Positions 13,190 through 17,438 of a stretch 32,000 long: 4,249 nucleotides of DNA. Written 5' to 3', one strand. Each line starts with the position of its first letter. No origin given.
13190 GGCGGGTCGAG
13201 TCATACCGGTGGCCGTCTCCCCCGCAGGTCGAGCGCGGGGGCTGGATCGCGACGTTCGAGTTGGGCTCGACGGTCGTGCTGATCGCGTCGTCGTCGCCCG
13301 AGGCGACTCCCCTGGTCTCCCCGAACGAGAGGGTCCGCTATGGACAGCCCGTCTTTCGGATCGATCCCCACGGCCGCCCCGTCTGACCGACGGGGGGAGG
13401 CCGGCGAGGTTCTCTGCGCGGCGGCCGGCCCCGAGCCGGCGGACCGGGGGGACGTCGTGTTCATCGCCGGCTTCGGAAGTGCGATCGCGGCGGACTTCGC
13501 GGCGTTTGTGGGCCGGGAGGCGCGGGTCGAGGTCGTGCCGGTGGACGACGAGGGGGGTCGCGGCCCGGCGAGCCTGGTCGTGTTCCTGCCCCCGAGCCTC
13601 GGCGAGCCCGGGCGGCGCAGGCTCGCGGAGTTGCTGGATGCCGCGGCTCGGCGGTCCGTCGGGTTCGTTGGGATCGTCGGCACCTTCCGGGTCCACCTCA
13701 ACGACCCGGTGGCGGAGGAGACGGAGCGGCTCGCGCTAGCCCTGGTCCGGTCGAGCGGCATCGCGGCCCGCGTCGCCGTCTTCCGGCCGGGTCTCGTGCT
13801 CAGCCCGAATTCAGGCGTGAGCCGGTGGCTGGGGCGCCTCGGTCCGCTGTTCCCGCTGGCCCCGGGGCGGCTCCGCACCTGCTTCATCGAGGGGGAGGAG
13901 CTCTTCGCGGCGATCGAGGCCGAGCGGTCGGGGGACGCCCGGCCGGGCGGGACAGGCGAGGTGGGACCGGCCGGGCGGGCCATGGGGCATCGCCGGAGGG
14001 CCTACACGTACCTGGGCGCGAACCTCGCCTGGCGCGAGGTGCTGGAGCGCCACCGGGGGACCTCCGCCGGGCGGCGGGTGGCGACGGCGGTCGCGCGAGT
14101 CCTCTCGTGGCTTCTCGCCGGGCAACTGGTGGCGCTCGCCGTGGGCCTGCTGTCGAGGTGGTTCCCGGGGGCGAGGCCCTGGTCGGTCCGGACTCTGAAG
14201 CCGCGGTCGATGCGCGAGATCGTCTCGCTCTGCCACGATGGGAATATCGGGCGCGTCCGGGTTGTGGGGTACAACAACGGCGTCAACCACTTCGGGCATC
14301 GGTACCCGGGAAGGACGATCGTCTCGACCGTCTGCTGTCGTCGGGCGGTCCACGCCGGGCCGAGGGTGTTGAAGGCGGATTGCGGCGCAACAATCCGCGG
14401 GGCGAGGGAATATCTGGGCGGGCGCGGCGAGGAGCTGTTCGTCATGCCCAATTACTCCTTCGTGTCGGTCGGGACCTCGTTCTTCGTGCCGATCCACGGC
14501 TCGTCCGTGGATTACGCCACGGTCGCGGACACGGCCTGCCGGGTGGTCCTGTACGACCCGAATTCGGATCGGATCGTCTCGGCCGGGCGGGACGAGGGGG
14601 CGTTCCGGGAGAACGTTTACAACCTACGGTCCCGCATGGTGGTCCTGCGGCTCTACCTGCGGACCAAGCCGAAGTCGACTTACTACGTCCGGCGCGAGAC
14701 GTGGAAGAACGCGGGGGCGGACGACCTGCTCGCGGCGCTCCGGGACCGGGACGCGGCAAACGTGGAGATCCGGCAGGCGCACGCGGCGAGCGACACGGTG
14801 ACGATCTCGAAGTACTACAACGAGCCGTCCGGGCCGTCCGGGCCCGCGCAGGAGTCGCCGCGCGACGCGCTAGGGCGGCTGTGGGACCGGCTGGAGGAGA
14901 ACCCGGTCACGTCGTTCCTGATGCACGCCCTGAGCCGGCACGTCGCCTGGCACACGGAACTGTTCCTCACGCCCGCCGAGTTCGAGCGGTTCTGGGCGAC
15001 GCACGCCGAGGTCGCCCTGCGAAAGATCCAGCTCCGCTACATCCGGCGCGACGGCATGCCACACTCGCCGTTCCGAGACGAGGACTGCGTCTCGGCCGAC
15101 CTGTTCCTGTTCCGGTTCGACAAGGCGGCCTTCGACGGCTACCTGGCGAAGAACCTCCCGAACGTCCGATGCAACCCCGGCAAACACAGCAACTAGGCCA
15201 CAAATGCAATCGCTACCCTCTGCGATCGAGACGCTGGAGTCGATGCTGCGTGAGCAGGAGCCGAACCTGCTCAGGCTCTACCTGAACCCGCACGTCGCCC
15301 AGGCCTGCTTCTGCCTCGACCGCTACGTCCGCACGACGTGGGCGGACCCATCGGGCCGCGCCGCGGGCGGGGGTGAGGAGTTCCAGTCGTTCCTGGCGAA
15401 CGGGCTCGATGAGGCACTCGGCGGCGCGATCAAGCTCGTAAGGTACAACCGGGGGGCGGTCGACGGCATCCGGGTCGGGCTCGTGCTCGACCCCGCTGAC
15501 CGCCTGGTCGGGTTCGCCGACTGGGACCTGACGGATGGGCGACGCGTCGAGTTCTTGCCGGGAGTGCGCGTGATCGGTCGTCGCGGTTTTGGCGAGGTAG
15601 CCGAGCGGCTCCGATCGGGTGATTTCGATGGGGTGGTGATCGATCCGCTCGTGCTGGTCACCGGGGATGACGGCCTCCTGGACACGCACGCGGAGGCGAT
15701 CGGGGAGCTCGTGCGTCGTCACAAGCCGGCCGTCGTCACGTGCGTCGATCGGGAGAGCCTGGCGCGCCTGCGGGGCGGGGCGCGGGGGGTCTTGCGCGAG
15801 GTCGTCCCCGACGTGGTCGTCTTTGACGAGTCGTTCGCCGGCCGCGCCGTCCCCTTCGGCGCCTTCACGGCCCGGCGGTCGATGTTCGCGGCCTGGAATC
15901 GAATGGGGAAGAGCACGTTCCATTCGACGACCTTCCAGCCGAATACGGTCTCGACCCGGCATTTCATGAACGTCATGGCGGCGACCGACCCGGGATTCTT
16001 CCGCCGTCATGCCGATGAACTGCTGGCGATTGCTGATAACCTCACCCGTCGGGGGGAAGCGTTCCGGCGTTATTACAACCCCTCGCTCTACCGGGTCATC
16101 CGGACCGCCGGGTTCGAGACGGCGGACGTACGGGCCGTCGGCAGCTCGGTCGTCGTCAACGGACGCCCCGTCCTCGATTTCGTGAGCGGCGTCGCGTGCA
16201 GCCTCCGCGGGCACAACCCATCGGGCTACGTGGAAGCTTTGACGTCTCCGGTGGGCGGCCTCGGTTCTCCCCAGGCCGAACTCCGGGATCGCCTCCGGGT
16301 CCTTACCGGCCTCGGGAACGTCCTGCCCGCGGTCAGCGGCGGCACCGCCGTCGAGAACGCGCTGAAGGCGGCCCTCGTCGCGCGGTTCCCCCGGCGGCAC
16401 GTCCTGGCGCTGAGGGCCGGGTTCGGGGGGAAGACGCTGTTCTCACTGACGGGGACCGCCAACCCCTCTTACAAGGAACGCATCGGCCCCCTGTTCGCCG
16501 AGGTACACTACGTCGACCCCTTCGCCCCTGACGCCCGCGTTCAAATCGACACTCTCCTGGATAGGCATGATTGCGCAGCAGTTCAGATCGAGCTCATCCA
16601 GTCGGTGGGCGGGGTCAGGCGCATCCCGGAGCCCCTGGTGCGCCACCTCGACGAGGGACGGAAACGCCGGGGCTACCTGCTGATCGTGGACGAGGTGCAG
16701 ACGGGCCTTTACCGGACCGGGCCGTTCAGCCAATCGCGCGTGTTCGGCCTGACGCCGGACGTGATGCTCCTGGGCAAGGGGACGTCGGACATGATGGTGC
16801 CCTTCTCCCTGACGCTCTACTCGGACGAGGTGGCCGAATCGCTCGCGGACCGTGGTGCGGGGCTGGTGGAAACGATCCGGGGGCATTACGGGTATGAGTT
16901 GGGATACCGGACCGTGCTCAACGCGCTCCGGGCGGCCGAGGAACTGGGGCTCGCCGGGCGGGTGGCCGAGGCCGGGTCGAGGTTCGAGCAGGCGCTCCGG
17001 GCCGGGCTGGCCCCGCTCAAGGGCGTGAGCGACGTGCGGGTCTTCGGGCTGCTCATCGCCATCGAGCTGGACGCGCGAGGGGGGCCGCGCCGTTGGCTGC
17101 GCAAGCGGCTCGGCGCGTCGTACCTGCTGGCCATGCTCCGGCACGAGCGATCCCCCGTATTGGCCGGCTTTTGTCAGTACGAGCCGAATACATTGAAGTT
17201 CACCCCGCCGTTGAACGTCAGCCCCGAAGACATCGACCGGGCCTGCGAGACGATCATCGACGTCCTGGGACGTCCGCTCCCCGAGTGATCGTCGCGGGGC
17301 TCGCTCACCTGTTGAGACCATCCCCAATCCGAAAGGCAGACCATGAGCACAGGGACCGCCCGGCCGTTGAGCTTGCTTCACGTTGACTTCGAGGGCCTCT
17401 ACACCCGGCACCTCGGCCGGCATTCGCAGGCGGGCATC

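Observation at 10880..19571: Tightly coupled seven-gene cluster around a PSD-type pyruvoyl decarboxylase: candidate undescribed membrane-lipid / head-group pathway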

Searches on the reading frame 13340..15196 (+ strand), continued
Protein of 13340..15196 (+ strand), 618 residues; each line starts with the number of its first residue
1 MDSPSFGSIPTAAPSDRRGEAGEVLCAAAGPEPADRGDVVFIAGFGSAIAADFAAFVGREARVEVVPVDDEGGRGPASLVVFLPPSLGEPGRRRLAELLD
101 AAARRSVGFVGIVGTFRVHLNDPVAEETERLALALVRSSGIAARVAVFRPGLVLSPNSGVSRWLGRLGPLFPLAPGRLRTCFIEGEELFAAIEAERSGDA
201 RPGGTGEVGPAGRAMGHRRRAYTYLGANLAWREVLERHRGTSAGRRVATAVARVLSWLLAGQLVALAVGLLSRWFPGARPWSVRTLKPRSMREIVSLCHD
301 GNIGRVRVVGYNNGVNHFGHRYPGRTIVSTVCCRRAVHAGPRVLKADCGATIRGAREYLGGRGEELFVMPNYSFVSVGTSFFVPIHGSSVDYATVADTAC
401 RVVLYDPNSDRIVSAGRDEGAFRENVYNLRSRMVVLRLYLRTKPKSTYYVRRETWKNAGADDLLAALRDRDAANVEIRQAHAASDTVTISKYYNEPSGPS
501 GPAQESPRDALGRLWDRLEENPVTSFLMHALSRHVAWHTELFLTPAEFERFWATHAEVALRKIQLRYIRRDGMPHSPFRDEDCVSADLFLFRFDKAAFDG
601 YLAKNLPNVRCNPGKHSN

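Call 77: find_encoding_contigs(protein=P0476, flank=10000, max_places=2)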
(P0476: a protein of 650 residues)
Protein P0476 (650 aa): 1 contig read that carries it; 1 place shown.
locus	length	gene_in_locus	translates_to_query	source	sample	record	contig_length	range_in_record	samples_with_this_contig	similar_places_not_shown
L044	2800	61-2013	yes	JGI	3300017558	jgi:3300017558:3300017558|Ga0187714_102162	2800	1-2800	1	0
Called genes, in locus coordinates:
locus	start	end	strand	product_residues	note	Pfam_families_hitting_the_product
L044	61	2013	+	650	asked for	PF01565:FAD_binding_4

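Call 84: search_protein_families(library=pfam, proteins=[L001:16547-17629:+, L001:17685-18326:+, L001:18327-19994:+, L001:20396-21112:+, L001:5015-5377:+, L001:6642-7160:-, L042:4117-6000:-, L042:9010-9780:+, L043:8013-9776:+], max_evalue=0.001)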
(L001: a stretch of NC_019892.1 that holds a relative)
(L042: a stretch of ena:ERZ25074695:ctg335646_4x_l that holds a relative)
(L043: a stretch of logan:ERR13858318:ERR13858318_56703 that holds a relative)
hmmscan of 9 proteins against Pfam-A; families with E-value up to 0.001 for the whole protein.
L001:16547-17629:+ (360 aa): 3 families
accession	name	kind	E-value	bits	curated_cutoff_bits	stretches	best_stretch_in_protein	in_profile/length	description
PF01965.30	DJ-1_PfpI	-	1e-23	84.4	26.6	1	35-213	2-165/165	DJ-1/PfpI family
PF12833.13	HTH_18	-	1e-20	74.2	33.6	1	274-351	1-78/80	Helix-turn-helix domain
PF00165.29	HTH_AraC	-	7.9e-10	39.1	26.6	1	261-300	1-40/42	Bacterial regulatory helix-turn-helix proteins, AraC family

L001:17685-18326:+ (213 aa): 1 family
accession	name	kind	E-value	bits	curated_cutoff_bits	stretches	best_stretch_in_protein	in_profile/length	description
PF01966.28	HD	-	3.9e-08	34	22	1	33-118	2-90/116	HD domain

L001:18327-19994:+ (555 aa): 0 families

L001:20396-21112:+ (238 aa): 3 families
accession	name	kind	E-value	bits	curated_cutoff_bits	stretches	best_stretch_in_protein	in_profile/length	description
PF01609.27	DDE_Tnp_1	-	4.4e-21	76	23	1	60-214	4-197/200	Transposase DDE domain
PF13340.11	DUF4096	-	0.00013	22.5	34.3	1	22-50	1-32/76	Putative transposase of IS4/5 family (DUF4096)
PF13586.12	DDE_Tnp_1_2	-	0.00065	20.5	29.2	0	174-218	41-85/86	Transposase DDE domain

L001:5015-5377:+ (120 aa): 0 families

L001:6642-7160:- (172 aa): 0 families

L042:4117-6000:- (627 aa): 1 family
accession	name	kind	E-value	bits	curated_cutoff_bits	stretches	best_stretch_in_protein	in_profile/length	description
PF04191.18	PEMT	-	1.1e-06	29.5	25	1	512-602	4-94/105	Phospholipid methyltransferase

L042:9010-9780:+ (256 aa): 1 family
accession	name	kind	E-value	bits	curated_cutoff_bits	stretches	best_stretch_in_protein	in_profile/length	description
PF10096.14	DUF2334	-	1.3e-09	38.4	26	1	7-149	2-143/203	Uncharacterized protein conserved in bacteria (DUF2334)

L043:8013-9776:+ (587 aa): 3 families
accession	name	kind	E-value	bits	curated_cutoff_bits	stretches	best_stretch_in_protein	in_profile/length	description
PF00501.34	AMP-binding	-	1.5e-64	218.6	29.9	1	13-413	3-384/384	AMP-binding enzyme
PF23024.1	AMP-dom_DIP2-like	-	1.1e-08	35.5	27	1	457-568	4-107/110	Disco-interacting protein 2-like, AMP domain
PF24919.1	Mug62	-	7.9e-07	29.3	27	1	462-568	31-149/164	Meiotically up-regulated gene 62 protein-like domain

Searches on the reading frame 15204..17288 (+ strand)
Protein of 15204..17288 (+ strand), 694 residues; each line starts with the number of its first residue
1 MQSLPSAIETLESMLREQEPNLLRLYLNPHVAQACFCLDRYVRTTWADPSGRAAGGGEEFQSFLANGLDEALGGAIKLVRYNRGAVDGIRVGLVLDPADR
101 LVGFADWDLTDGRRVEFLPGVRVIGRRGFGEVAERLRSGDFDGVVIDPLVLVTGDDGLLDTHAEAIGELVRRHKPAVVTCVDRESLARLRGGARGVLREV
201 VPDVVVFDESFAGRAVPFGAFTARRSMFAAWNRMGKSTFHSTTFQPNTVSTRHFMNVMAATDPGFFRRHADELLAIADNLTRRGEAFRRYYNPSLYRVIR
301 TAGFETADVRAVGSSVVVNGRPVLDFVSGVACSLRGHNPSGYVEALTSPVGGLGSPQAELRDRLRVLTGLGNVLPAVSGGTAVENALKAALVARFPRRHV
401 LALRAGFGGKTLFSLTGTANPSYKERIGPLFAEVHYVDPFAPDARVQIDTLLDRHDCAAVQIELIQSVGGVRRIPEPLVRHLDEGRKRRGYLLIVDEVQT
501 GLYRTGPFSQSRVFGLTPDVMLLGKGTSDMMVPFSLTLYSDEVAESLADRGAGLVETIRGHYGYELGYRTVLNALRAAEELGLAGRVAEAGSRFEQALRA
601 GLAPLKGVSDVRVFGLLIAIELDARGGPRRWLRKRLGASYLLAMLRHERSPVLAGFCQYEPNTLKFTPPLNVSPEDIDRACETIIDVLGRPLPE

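Call 3: search_protein_families(library=pfam, proteins=[window:15204-17288:+], max_evalue=0.01)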
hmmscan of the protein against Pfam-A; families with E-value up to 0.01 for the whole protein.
window:15204-17288:+ (694 aa): 1 family
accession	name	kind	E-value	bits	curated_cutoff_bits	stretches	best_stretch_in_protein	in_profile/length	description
PF00202.27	Aminotran_3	-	3.1e-43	148.4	30.5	1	312-688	17-403/403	Aminotransferase class-III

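Call 4: search_protein_families(library=ncbifam, proteins=[window:15204-17288:+], max_evalue=0.01)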
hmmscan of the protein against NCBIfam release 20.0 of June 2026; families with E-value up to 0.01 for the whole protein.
window:15204-17288:+ (694 aa): 66 families (the best 25 are shown)
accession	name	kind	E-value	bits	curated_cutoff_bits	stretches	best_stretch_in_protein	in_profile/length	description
NF053554.1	prodigi_MAP_PigE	equivalog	1.2e-43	149.6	850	1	282-624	378-729/837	prodigiosin MAP biosynthesis aminotransferase PigE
TIGR00707.1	argD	subfamily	1.4e-40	139.3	410.05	1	312-685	17-377/381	acetylornithine/succinylornithine family transaminase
NF002874.0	PRK03244.1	equivalog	5.3e-39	134.1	457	1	313-688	34-392/399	acetylornithine transaminase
NF042418.1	LysJ_Th_th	equivalog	1.7e-35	122.7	700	1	368-688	93-385/386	[LysW]-aminoadipate semialdehyde transaminase LysJ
NF005993.0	PRK08117.1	subfamily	5.9e-34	117.4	574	1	317-687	39-426/433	aspartate aminotransferase family protein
NF002797.0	PRK02936.1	equivalog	7.2e-32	110.6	496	1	318-688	26-377/385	acetylornithine transaminase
TIGR00508.1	bioA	equivalog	1.1e-31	109.9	405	1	355-687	74-417/419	adenosylmethionine--8-amino-7-oxononanoate transaminase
NF004426.0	PRK05769.1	equivalog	1.8e-30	106.1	552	1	318-688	51-437/441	acetyl ornithine aminotransferase family protein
NF002325.0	PRK01278.1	subfamily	1.2e-29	103.2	372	1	318-686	28-384/395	acetylornithine transaminase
NF045491.1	LysJ_Sulfobales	equivalog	2.5e-28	99.1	700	1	369-624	86-329/386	[LysW]-aminoadipate semialdehyde/glutamate semialdehyde transaminase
NF008570.0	PRK11522.1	equivalog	1.3e-27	96.6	612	1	376-687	152-453/464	putrescine aminotransferase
TIGR01885.1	Orn_aminotrans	equivalog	1.4e-27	96.4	378.4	1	310-688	25-401/402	ornithine--oxo-acid transaminase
NF004624.0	PRK05964.1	equivalog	4.3e-27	94.7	494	1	356-688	88-422/427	adenosylmethionine--8-amino-7-oxononanoate transaminase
NF041821.1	daptide_amino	equivalog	7.4e-26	90.7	450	1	370-686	92-402/405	daptide-type RiPP biosynthesis aminotransferase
NF006733.0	PRK09264.1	subfamily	5.5e-25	87.7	438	1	376-684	109-410/425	diaminobutyrate--2-oxoglutarate transaminase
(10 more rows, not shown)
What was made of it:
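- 15204..17288 (+): Class-III (omega-type) PLP aminotransferase with an unassigned 300-residue N-terminal region. The 3' end is truncated in this window by a frameshift. Best NCBIfam matches are the PigE aminotransferase domain and ArgD/LysJ (calls 3, 4).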

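Call 26: search_solved_structures(query=window:15204-17285:+, max_evalue=0.001)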
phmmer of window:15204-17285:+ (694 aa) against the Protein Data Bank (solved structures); distinct sequences matched with E-value up to 0.001: 150 (the best 60 are shown).
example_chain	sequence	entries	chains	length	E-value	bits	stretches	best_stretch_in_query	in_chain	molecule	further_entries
1vef_A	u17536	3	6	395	7.9e-31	110.4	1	318-688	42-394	Acetylornithine/acetyl-lysine aminotransferase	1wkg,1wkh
4ppm_A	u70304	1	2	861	1.4e-28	103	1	285-624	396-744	Aminotransferase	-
2eh6_A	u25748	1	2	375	4.3e-22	81.6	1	319-686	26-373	Acetylornithine aminotransferase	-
2ord_A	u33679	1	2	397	2.6e-20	75.7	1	303-688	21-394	Acetylornithine aminotransferase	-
2e54_A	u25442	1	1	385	4.2e-20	75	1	319-688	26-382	Acetylornithine aminotransferase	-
6w7x_A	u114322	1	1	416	2.3e-19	72.5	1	319-680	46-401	Acetylornithine aminotransferase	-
8ht2_A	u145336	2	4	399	2.3e-18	69.3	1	311-624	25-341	Acetylornithine aminotransferase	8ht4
4jey_A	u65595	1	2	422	2.8e-18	69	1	308-624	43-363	Acetylornithine/succinyldiaminopimelate aminotransferase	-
9wrf_A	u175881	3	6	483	3e-18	68.9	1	318-685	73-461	Broad substrate specificity amino-acid racemase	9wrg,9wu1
2pb0_A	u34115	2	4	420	4.7e-18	68.2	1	308-624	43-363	Acetylornithine/succinyldiaminopimelate aminotransferase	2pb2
4jev_A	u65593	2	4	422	5.3e-18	68.1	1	308-624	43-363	Acetylornithine/succinyldiaminopimelate aminotransferase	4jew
4jex_A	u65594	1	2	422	5.8e-18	67.9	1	308-624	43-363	Acetylornithine/succinyldiaminopimelate aminotransferase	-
4jez_A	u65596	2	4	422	5.9e-18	67.9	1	308-624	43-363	Acetylornithine/succinyldiaminopimelate aminotransferase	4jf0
4jf1_A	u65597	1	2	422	7.2e-18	67.6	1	308-624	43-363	Acetylornithine/succinyldiaminopimelate aminotransferase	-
3a8u_X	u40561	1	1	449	9.6e-18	67.2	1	447-690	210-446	Omega-amino acid--pyruvate aminotransferase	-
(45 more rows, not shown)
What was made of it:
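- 15204..17288 (+): PDB matches are 1vef and PigE 4ppm (call 26).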
